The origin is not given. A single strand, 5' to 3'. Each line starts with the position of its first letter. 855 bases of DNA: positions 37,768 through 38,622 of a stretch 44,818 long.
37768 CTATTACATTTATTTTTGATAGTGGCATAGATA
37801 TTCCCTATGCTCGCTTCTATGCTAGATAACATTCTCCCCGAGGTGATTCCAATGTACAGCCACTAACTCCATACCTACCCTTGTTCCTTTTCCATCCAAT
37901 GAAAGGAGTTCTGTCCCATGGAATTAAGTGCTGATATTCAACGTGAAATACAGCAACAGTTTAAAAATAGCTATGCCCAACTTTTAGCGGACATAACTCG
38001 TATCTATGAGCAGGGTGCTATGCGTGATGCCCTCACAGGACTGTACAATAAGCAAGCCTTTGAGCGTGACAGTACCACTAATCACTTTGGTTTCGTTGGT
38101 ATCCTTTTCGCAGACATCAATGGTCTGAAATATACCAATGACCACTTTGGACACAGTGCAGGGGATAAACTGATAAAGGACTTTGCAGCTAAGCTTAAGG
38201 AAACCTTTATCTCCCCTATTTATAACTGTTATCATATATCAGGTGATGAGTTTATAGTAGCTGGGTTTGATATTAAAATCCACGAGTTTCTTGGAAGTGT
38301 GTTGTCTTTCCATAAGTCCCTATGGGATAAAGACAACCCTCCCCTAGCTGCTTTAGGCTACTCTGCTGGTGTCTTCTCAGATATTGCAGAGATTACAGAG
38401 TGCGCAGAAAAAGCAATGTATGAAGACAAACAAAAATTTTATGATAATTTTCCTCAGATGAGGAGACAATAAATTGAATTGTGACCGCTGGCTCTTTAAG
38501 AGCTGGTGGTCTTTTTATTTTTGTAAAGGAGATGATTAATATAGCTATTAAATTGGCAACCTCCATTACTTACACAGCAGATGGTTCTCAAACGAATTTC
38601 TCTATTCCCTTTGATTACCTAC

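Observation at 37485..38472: Two-gene AT-rich insertion between the gp16-like gene and the tail fiber gene: a small multi-TM protein plus a sensor-less SGDEF diguanylate-cyclase-like enzyme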

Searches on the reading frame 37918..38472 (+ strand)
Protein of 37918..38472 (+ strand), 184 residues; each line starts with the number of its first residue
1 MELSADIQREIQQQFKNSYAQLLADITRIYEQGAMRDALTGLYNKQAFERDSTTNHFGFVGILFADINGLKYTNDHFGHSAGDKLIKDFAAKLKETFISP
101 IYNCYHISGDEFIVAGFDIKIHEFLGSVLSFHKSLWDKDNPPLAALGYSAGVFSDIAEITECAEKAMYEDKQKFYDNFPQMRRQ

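Call 4: search_protein_families(library=pfam, proteins=[window:37918-38472:+], max_evalue=0.1)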
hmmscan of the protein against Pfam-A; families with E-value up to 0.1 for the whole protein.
window:37918-38472:+ (184 aa): 1 family
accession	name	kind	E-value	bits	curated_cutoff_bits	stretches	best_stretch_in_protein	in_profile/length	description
PF00990.26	GGDEF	-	2.1e-14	54.1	23.8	1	34-173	1-157/161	Diguanylate cyclase, GGDEF domain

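Call 5: search_protein_families(library=phrogs, proteins=[window:37918-38472:+], max_evalue=0.01)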
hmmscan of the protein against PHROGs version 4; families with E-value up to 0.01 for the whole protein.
window:37918-38472:+ (184 aa): 7 families
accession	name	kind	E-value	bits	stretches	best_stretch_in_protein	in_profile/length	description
phrog_5594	-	unknown function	1.9e-20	74.3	1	14-172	336-507/528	-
phrog_14602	-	unknown function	3.1e-18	66.9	1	20-174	165-330/336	-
phrog_9661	-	unknown function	1.4e-12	48.6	1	22-115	105-199/274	-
phrog_8342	-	unknown function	5.4e-10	39.7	1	32-122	246-340/407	-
phrog_11823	-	unknown function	6.3e-08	32.5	1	34-115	262-348/693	-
phrog_26035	-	unknown function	5.4e-07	29.9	1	24-125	289-389/446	-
phrog_34213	-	unknown function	0.0022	18.1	1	41-115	316-386/472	-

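Call 8: search_dna_similar(query=window:37918-38472:+, collection=phages, mode=protein, max_rows=40, max_evalue=0.001)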
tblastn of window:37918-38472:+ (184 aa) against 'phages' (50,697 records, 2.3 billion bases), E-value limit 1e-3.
Records with a match: 115; places in all: 118; records where one place covers at least 80% of the query: 24.
Best place of each record, by identity: <60% 115.
By first word of the organism name: Bacteriophage 48; Pseudomonas 39; Bordetella 9; Salmonella 5; Acinetobacter 4; Listeria 4; Escherichia 2; Bacillus 2; Klebsiella 2.
By host as written in the record: - 55; Pseudomonas aeruginosa PAO1 16; Pseudomonas aeruginosa 12; Bordetella bronchiseptica ATCC 10580 9; Listeria monocytogenes 4; Homo sapiens 3; Pseudomonas aeruginosa PA14 3; Salmonella enterica subsp. enterica serovar Kentucky 2; and 8 more.
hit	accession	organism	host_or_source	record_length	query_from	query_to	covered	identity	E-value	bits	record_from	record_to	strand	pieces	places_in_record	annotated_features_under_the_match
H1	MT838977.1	Bacteriophage sp.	human fecal samples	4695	1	176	96%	29.8%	1e-13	74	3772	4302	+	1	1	record has no annotation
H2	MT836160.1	Bacteriophage sp.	human fecal samples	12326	32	184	83%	32.7%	3e-15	78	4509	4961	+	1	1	record has no annotation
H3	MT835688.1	Bacteriophage sp.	human fecal samples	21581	25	183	86%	31.3%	1e-9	62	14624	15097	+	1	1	record has no annotation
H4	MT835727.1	Bacteriophage sp.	human fecal samples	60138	12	172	88%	30.7%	2e-7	56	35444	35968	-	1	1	record has no annotation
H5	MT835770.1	Bacteriophage sp.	human fecal samples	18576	29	174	79%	32.5%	2e-10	64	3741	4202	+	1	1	record has no annotation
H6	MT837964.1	Bacteriophage sp.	human fecal samples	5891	31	184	84%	30.6%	4e-9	61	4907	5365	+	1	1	record has no annotation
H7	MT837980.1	Bacteriophage sp.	human fecal samples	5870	10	175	90%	27.4%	2e-6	52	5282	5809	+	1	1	record has no annotation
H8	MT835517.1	Bacteriophage sp.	human fecal samples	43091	31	171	77%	32.3%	5e-5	49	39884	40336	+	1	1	record has no annotation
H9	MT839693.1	Bacteriophage sp.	human fecal samples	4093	31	172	77%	31.8%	2e-8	58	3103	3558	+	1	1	record has no annotation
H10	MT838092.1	Bacteriophage sp.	human fecal samples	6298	21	184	89%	27.6%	2e-6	52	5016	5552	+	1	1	record has no annotation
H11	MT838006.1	Bacteriophage sp.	human fecal samples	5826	21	183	89%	27.6%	3e-6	52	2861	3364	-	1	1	record has no annotation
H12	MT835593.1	Bacteriophage sp.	human fecal samples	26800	5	179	95%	25.5%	3e-4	46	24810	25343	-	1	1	record has no annotation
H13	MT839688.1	Bacteriophage sp.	human fecal samples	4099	26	173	80%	30.1%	1e-6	53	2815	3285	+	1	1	record has no annotation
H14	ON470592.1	Escherichia phage vB_EcoM-613R3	Escherichia coli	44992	6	173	91%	26.4%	8e-9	60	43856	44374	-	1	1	diguanylate cyclase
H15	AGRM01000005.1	Salmonella enterica subsp. houtenae str. ATCC BAA-1581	Homo sapiens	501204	7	172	90%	26.4%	8e-7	54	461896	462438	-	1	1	diguanylate cyclase domain protein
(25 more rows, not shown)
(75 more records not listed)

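Call 9: find_homologous_proteins(query=window:37918-38472:+)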
Query window:37918-38472:+ (184 aa): 34 proteins with E <= 0.001 among 82 candidates.
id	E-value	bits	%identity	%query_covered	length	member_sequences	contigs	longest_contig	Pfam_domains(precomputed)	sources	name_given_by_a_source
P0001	5.4e-113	393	96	99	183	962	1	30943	PF00990.27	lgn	-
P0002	2.2e-105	368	89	99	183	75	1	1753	PF00990.27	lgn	-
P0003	4.0e-99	348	91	99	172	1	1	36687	PF00990.27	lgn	-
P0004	4.3e-92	325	87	99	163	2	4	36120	PF00990.27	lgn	-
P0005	2.0e-78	280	70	99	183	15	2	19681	PF00990.27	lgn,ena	-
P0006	2.3e-70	254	99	64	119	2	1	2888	PF00990.27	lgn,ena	-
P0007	8.6e-67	243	73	80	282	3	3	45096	PF00990.27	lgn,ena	-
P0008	1.6e-65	238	74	80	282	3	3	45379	PF00990.27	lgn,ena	-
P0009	3.5e-65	237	70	85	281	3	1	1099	PF00990.27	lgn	-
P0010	1.1e-61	226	65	85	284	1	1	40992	PF00990.27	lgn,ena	-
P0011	8.4e-55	204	94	55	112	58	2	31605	PF00990.27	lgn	-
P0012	4.2e-40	156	49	85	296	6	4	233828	PF00990.27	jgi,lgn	jgi:diguanylate cyclase (GGDEF)-like protein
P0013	2.8e-39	153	90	45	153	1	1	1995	-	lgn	-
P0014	4.4e-38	149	47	88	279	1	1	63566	PF00990.27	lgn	-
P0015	7.4e-38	148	46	96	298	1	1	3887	PF00990.27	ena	-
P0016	1.1e-37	148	50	84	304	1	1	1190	PF00990.27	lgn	-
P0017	1.6e-37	147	44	96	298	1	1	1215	PF00990.27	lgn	-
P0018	2.6e-36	143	49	80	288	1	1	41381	PF00990.27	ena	-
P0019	1.6e-35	141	49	84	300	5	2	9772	PF00990.27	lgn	-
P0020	1.7e-35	141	45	95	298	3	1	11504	PF00990.27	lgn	-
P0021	4.3e-35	139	44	95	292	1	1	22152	PF00990.27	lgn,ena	-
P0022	7.3e-34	135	43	95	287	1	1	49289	PF00990.27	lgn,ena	-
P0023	4.6e-33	133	47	84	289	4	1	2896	PF00990.27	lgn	-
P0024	1.0e-32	132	40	95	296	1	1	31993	PF00990.27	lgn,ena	-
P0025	1.9e-29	121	53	67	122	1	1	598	PF00990.27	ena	-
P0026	1.2e-15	76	35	82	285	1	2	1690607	PF13596.13,PF13188.14,PF00989.32,PF00990.27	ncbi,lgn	ncbi:GGDEF domain-containing protein [Desulfotomaculum defluvii]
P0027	1.2e-15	76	41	80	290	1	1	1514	PF00990.27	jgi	jgi:diguanylate cyclase (GGDEF)-like protein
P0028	3.2e-9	55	33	84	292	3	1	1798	PF00990.27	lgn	-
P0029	3.7e-9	55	33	74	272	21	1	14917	PF00990.27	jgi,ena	-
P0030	3.7e-9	55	31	84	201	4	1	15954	PF00990.27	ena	-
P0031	7.6e-9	54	35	84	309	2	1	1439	PF08447.19,PF13426.14,PF13188.14,PF08448.17,PF00989.32,PF00990.27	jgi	-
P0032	7.6e-9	54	33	73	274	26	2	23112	PF00990.27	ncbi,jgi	jgi:diguanylate cyclase (GGDEF)-like protein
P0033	8.0e-8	51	34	75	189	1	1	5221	PF00990.27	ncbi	-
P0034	1.5e-7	50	44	48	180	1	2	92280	PF00990.27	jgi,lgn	-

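Call 12: find_encoding_contigs(protein=P0001, flank=6000, max_places=4)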
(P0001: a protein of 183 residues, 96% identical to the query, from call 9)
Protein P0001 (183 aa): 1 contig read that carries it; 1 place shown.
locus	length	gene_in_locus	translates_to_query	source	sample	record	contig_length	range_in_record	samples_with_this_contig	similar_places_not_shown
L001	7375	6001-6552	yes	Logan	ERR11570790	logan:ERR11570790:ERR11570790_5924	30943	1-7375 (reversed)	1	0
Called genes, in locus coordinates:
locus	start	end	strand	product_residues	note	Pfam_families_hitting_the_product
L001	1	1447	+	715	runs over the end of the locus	PF08291:Peptidase_M15_3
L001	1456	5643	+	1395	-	PF18857:LPD38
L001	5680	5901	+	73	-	-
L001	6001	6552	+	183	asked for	PF00990:GGDEF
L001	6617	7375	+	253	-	?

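Call 13: find_encoding_contigs(protein=P0005, flank=6000, max_places=4)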
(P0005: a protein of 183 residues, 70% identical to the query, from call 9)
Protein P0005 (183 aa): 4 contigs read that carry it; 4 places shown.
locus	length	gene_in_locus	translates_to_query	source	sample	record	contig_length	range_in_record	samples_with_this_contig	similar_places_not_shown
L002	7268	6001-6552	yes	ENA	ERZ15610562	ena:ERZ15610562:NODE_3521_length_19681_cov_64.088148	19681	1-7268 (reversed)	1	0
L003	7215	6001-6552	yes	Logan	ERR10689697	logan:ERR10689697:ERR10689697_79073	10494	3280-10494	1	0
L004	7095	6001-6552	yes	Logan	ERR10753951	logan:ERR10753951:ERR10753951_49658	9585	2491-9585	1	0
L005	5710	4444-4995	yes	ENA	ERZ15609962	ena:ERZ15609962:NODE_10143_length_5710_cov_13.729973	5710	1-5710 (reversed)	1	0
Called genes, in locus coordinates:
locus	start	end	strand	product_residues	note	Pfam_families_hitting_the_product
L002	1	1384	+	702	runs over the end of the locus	-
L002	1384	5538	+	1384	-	PF18857:LPD38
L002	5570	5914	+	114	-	-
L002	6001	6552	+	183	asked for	PF00990:GGDEF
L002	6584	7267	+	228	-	?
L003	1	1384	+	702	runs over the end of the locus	-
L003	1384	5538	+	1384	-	PF18857:LPD38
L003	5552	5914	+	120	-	-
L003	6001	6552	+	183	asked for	PF00990:GGDEF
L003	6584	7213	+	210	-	?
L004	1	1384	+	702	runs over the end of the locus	-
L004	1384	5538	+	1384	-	PF18857:LPD38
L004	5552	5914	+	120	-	-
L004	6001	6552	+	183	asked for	PF00990:GGDEF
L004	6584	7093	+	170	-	?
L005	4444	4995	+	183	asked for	PF00990:GGDEF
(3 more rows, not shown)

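Call 14: find_encoding_contigs(protein=P0007, flank=6000, max_places=4)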
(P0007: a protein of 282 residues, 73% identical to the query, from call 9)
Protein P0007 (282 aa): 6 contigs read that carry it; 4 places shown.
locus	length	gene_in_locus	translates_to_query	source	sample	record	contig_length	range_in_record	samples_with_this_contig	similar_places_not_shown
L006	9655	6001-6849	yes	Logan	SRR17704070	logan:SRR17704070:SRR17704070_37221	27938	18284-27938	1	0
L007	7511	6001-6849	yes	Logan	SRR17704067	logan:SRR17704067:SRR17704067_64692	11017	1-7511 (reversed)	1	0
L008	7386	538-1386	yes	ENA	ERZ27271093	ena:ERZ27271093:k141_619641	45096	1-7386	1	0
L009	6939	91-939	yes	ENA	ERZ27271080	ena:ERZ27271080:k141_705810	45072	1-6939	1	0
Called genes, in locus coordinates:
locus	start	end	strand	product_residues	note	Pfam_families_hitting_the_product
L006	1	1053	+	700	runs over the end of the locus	PF08291:Peptidase_M15_3 (weak)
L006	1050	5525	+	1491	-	PF18857:LPD38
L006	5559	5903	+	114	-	-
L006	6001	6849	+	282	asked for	PF00990:GGDEF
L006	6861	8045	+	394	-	PF03906:Phage_T7_tail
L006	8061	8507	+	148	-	-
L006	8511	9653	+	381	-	?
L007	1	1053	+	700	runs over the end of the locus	PF08291:Peptidase_M15_3 (weak)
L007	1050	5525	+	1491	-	PF18857:LPD38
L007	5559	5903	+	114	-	-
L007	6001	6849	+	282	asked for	PF00990:GGDEF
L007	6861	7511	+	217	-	?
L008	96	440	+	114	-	-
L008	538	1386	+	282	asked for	PF00990:GGDEF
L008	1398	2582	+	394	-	PF03906:Phage_T7_tail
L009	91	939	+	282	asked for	PF00990:GGDEF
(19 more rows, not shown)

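Call 15: find_encoding_contigs(protein=P0012, flank=10000, max_places=4)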
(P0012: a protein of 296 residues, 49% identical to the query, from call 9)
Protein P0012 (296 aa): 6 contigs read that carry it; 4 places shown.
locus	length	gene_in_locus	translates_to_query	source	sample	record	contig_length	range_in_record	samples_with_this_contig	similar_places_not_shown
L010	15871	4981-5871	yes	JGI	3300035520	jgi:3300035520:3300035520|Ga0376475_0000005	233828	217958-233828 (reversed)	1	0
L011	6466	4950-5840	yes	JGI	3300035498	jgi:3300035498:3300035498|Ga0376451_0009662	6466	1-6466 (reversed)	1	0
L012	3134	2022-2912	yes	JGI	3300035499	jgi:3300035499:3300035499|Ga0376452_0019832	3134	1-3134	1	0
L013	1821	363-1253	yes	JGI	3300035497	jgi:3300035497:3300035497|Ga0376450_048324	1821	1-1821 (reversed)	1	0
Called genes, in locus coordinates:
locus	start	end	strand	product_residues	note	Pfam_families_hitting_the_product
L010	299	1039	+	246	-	PF01738:DLH (faint), PF00561:Abhydrolase_1, PF12146:Hydrolase_4, PF12697:Abhydrolase_6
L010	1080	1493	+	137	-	PF03061:4HBT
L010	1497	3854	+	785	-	PF08206:OB_RNB, PF17876:CSD2, PF08206:OB_RNB, PF17849:OB_Dis3, PF17876:CSD2, PF00773:RNB, PF00575:S1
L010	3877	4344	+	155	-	PF01668:SmpB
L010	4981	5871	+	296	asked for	PF00990:GGDEF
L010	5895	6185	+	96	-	PF21699:TM1266-like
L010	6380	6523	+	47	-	-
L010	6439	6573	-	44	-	-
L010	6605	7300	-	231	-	PF09335:VTT_dom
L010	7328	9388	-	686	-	PF17191:RecG_wedge, PF01336:tRNA_anti-codon (faint), PF00270:DEAD, PF04851:ResIII, PF00271:Helicase_C, PF19833:RecG_dom3_C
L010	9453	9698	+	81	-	PF00830:Ribosomal_L28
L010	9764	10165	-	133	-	PF13248:Zn_ribbon_3 (weak), PF13240:Zn_Ribbon_1 (weak)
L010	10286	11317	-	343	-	PF11159:DUF2939 (faint)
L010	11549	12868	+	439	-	PF00919:UPF0004, PF04055:Radical_SAM, PF01938:TRAM (weak)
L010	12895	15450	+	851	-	PF01624:MutS_I, PF05188:MutS_II (weak), PF05192:MutS_III, PF05190:MutS_IV, PF00488:MutS_V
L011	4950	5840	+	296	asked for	PF00990:GGDEF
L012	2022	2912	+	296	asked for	PF00990:GGDEF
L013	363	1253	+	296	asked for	PF00990:GGDEF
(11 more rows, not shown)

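Call 18: search_protein_families(library=padloc, proteins=[window:37918-38472:+], max_evalue=0.1)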
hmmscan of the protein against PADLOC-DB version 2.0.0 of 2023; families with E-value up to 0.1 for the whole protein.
window:37918-38472:+ (184 aa): 0 families

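Call 19: search_protein_families(library=ncbifam, proteins=[window:37918-38472:+, P0007, P0012], max_evalue=0.01)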
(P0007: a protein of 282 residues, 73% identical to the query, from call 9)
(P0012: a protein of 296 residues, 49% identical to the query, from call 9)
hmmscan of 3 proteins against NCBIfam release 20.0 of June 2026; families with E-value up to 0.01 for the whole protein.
window:37918-38472:+ (184 aa): 19 families
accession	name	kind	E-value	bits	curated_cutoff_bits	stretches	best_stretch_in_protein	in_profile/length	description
NF007423.1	PRK09966.1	equivalog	3.7e-16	59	325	1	31-114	236-324/390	diguanylate cyclase DgcN/YfiN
TIGR00254.1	GGDEF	domain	2.4e-15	56.6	37.4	1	31-173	2-159/168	diguanylate cyclase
NF007135.0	PRK09581.1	equivalog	8.3e-11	41.3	474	1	2-122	263-385/457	PleD family two-component system response regulator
NF007380.0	PRK09894.1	equivalog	1.6e-10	40.8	256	1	15-114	110-212/296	diguanylate cyclase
NF051473.1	DigCycDgcsShew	equivalog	6.7e-10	38.8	400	1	32-114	133-220/291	diguanylate cyclase DgcS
NF047872.1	GGDEF_GdpS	equivalog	1.5e-09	37.6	400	1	25-119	178-277/355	GGDEF domain-containing protein GdpS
NF040885.1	diguan_DgcJ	equivalog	2.2e-09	36.6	500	1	34-173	341-488/493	diguanylate cyclase DgcJ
NF038266.1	diguan_SiaD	equivalog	3.7e-09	36.3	290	1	17-114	77-179/252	biofilm regulation diguanylate cyclase SiaD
NF007474.0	PRK10060.1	equivalog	4.9e-09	34.9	782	1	34-115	237-321/663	cyclic di-GMP phosphodiesterase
NF053781.1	cdiGMPphdstlr2612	equivalog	1.4e-08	32.8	1600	1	30-116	836-928/1268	Tlr1612 family c-di-GMP phosphodiesterase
NF047654.1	DiguCycDgcRLepto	equivalog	3.9e-08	32.6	500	1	31-114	130-218/295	diguanylate cyclase DgcR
NF052458.1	PhdiestGepA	equivalog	9.7e-08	30.6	1200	1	14-114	406-504/840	phosphodiesterase GepA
NF007599.0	PRK10245.1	equivalog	1.1e-06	27.4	402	1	20-132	196-313/371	diguanylate cyclase AdrA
NF007298.0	PRK09776.1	equivalog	1.2e-06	26.7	1135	1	31-114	681-769/1111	diguanylate cyclase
NF008467.0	PRK11359.1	equivalog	1.4e-05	23.3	857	1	36-167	378-517/800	oxygen-sensing cyclic-di-GMP phosphodiesterase DosP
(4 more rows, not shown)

P0007 (282 aa): 19 families
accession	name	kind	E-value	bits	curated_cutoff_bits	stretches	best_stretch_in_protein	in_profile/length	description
TIGR00254.1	GGDEF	domain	1.1e-14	54.5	37.4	1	134-271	5-159/168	diguanylate cyclase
NF007423.1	PRK09966.1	equivalog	7.3e-14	51.4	325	1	135-218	240-330/390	diguanylate cyclase DgcN/YfiN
NF007380.0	PRK09894.1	equivalog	6.6e-11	42.1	256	1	129-212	124-212/296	diguanylate cyclase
NF051473.1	DigCycDgcsShew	equivalog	3e-10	40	400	1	156-213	163-221/291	diguanylate cyclase DgcS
NF040885.1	diguan_DgcJ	equivalog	4.9e-10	38.8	500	1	125-221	332-435/493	diguanylate cyclase DgcJ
NF007474.0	PRK10060.1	equivalog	5.4e-10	38.1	782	1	130-213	233-321/663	cyclic di-GMP phosphodiesterase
NF007135.0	PRK09581.1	equivalog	2.2e-09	36.7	474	1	134-221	292-386/457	PleD family two-component system response regulator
NF038266.1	diguan_SiaD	equivalog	8.1e-08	31.9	290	1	124-212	84-179/252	biofilm regulation diguanylate cyclase SiaD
NF053781.1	cdiGMPphdstlr2612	equivalog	1.1e-07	29.9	1600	1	137-214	843-928/1268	Tlr1612 family c-di-GMP phosphodiesterase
NF007298.0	PRK09776.1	equivalog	6.1e-07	27.7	1135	1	135-213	685-770/1111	diguanylate cyclase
NF047872.1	GGDEF_GdpS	equivalog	7.9e-07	28.6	400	1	136-219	189-279/355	GGDEF domain-containing protein GdpS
NF047654.1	DiguCycDgcRLepto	equivalog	7.9e-07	28.3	500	1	134-212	133-218/295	diguanylate cyclase DgcR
NF008467.0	PRK11359.1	equivalog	1e-06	27.1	857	1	128-267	371-519/800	oxygen-sensing cyclic-di-GMP phosphodiesterase DosP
NF041606.1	dguan_cyc_DgcA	equivalog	2.7e-06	26.6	370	1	135-219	179-270/340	diguanylate cyclase DgcA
NF007599.0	PRK10245.1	equivalog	4.2e-06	25.5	402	1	103-239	181-322/371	diguanylate cyclase AdrA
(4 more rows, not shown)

P0012 (296 aa): 18 families
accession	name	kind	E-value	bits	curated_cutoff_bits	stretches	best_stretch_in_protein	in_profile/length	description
TIGR00254.1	GGDEF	domain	8.3e-16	58.1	37.4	1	137-239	2-111/168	diguanylate cyclase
NF007423.1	PRK09966.1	equivalog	5e-14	52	325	1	141-220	240-326/390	diguanylate cyclase DgcN/YfiN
NF040885.1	diguan_DgcJ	equivalog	1.4e-12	47.2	500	1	138-239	339-447/493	diguanylate cyclase DgcJ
NF051473.1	DigCycDgcsShew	equivalog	1.7e-11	44.1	400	1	128-224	124-226/291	diguanylate cyclase DgcS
NF007474.0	PRK10060.1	equivalog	2.6e-11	42.5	782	1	139-227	236-329/663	cyclic di-GMP phosphodiesterase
NF007380.0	PRK09894.1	equivalog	1.7e-09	37.4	256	1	141-224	130-218/296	diguanylate cyclase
NF007135.0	PRK09581.1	equivalog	9.2e-09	34.6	474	1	139-220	291-379/457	PleD family two-component system response regulator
NF038266.1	diguan_SiaD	equivalog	2.1e-08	33.8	290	1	137-219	91-180/252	biofilm regulation diguanylate cyclase SiaD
NF047872.1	GGDEF_GdpS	equivalog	5.4e-08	32.4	400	1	142-237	189-291/355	GGDEF domain-containing protein GdpS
NF053781.1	cdiGMPphdstlr2612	equivalog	9.2e-08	30.2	1600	1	142-246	842-951/1268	Tlr1612 family c-di-GMP phosphodiesterase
NF007599.0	PRK10245.1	equivalog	4.5e-07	28.7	402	1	139-229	209-306/371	diguanylate cyclase AdrA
NF007298.0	PRK09776.1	equivalog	1.3e-06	26.6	1135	1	140-218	684-769/1111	diguanylate cyclase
NF045675.1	PhdiestaseDibA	equivalog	2.6e-06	26.1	980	1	112-219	174-289/623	phosphodiesterase DibA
NF011955.1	PRK15426.1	equivalog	2.9e-06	25.7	408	1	143-227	401-492/564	cellulose biosynthesis regulator diguanylate cyclase DgcQ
NF047654.1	DiguCycDgcRLepto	equivalog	3.2e-06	26.3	500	1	139-219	132-219/295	diguanylate cyclase DgcR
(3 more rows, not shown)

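Call 25: find_encoding_contigs(protein=P0014, flank=10000, max_places=2)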
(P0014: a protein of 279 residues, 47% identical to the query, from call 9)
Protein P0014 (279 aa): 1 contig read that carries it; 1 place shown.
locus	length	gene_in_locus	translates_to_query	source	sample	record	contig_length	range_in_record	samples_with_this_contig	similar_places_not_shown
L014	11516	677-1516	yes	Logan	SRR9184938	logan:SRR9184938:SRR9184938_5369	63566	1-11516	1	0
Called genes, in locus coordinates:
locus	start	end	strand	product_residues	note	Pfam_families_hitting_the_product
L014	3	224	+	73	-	?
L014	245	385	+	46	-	-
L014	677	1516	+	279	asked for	PF00990:GGDEF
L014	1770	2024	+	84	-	-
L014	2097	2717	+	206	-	-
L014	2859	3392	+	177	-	-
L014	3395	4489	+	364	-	PF05203:Hom_end_hint (weak), PF07591:PT-HINT, PF14890:Intein_splicing (faint)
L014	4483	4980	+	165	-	-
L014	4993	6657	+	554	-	-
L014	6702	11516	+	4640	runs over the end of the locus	PF00145:DNA_methylase, PF18838:LPD23, PF18760:ART-PolyVal, PF18857:LPD38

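Call 26: find_encoding_contigs(protein=P0018, flank=8000, max_places=2)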
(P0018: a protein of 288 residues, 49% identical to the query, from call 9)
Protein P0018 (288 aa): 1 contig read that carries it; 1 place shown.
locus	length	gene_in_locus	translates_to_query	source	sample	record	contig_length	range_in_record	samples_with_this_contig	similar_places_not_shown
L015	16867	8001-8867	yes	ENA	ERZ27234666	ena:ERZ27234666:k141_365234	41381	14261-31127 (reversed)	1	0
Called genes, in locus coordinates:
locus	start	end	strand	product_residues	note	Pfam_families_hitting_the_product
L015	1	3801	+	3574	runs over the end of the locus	PF18760:ART-PolyVal, PF18814:PBECR5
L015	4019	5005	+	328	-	PF07751:Abi_2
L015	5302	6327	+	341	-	-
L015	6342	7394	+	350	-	-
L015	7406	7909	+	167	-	PF14301:DUF4376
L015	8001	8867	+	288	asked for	PF00990:GGDEF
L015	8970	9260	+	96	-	-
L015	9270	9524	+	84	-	-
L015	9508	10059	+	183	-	PF01520:Amidase_3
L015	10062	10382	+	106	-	-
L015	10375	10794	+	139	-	-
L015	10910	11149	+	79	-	PF08281:Sigma70_r4_2 (weak)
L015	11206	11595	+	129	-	-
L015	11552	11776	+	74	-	-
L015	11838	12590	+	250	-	-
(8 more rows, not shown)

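Call 27: find_encoding_contigs(protein=P0022, flank=8000, max_places=2)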
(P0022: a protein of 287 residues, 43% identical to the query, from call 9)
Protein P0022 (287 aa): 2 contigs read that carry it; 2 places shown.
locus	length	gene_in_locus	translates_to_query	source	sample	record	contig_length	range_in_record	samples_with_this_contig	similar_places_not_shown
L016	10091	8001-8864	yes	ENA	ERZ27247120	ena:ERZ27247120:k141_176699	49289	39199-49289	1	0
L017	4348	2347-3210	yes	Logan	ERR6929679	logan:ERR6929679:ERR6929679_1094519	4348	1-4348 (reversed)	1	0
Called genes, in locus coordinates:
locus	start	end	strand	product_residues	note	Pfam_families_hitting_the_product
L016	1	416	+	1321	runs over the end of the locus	PF13550:Phage-tail_3, PF23666:Rcc01698_C (weak)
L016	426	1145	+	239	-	-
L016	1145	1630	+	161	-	PF14301:DUF4376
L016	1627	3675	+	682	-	-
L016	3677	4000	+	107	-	-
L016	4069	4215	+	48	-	-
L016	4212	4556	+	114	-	-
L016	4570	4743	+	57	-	-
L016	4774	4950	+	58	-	-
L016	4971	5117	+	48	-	-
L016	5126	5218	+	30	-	-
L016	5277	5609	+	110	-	-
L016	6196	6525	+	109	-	-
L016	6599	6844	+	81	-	-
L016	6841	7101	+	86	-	-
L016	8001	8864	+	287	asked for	PF00990:GGDEF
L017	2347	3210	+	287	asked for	PF00990:GGDEF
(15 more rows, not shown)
